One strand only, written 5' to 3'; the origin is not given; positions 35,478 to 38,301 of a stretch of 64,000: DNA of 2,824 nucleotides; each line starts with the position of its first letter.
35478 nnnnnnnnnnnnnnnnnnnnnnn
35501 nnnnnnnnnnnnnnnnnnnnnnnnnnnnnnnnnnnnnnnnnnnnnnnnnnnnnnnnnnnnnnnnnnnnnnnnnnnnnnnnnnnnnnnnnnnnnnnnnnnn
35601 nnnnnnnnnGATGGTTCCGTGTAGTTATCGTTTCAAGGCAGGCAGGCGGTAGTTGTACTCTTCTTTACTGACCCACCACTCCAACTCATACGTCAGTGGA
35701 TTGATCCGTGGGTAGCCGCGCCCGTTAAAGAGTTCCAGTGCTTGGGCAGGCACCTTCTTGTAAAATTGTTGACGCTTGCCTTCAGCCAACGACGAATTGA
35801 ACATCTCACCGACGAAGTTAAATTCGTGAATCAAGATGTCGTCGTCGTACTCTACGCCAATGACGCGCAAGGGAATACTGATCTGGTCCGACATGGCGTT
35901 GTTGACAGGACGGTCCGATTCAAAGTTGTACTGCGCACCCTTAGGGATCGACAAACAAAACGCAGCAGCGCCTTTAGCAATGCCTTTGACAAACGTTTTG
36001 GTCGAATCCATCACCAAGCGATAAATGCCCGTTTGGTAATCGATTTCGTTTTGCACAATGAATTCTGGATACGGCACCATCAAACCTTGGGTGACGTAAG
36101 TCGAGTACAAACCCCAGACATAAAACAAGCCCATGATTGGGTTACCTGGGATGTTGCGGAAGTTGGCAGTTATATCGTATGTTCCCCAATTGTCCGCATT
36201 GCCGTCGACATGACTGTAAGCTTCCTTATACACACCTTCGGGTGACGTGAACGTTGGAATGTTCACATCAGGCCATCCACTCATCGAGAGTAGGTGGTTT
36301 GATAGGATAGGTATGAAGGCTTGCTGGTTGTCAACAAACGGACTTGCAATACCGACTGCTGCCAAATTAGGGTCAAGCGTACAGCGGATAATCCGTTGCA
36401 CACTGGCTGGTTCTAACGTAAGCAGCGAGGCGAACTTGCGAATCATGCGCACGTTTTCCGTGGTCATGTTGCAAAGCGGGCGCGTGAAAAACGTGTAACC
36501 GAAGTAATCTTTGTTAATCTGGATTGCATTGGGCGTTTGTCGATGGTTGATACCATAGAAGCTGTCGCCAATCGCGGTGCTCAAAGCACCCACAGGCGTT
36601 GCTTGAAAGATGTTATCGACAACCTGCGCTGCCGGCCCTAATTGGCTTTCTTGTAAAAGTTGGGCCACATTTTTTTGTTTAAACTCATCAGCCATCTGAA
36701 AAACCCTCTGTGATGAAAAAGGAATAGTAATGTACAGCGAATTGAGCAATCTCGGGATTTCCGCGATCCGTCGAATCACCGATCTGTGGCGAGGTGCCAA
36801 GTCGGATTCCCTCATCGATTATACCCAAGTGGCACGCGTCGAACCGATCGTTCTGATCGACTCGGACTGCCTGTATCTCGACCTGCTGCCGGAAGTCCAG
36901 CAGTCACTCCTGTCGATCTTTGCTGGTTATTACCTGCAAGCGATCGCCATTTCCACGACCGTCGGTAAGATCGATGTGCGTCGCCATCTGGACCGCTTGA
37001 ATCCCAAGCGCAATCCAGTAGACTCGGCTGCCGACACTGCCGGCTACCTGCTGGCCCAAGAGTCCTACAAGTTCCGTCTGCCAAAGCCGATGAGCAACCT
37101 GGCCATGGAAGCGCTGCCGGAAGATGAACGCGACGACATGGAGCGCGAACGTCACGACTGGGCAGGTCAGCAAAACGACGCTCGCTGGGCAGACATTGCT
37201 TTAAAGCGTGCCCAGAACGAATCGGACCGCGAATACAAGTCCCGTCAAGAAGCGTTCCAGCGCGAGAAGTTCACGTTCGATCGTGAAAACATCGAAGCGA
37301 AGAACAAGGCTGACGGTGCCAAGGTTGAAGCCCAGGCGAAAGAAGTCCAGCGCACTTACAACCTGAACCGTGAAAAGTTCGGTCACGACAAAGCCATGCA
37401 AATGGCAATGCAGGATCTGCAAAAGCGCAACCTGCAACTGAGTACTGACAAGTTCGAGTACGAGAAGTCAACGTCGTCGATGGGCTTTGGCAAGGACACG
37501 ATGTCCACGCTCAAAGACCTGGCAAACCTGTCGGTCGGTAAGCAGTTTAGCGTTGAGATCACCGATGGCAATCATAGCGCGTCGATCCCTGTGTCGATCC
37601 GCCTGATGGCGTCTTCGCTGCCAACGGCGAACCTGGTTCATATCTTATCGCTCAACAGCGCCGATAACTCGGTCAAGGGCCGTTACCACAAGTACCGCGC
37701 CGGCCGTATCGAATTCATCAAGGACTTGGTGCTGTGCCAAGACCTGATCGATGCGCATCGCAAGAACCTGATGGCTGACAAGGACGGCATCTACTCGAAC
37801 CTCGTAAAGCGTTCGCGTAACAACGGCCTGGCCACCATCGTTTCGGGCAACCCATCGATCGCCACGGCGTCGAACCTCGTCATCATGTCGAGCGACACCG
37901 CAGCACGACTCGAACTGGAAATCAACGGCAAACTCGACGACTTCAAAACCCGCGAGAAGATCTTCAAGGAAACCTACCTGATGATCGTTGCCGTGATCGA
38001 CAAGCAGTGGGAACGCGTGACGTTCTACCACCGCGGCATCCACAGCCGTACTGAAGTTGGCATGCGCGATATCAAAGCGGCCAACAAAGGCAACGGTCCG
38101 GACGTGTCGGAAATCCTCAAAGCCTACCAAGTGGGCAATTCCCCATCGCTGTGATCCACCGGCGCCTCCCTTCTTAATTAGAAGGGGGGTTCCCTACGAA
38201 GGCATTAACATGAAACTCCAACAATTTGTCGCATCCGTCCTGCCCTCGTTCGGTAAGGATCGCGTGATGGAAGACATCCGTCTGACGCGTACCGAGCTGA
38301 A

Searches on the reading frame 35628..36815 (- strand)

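Call 13: search_protein_families(library=phrogs, proteins=[window:35628-36815:-], max_evalue=0.00001)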
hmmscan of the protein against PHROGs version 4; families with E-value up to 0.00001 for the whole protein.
window:35628-36815:- (396 aa): 2 families
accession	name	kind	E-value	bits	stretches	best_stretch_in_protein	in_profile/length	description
phrog_3196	-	unknown function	1.1e-116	390.8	1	57-392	12-350/356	-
phrog_21400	-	head and packaging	2.7e-07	31.2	1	87-349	16-257/310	virion structural protein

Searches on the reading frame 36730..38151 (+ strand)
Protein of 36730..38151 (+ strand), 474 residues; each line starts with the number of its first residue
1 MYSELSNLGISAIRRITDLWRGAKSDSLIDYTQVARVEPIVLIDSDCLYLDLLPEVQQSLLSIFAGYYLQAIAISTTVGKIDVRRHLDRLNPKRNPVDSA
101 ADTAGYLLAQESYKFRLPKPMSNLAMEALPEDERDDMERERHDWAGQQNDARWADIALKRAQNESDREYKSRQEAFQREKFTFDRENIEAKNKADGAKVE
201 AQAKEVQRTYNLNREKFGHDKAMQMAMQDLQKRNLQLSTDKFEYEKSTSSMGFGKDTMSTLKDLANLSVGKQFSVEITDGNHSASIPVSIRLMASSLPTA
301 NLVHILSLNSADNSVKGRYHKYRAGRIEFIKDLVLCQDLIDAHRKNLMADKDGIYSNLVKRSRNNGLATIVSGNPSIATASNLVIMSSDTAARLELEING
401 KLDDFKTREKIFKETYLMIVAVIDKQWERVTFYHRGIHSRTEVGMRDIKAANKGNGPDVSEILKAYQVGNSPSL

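Call 13: search_protein_families(library=phrogs, proteins=[window:36730-38151:+], max_evalue=0.00001)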
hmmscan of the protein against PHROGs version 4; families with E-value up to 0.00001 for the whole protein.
window:36730-38151:+ (474 aa): 1 family
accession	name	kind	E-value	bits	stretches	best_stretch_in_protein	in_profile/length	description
phrog_3239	-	unknown function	1.1e-117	393.9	1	10-474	15-372/372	-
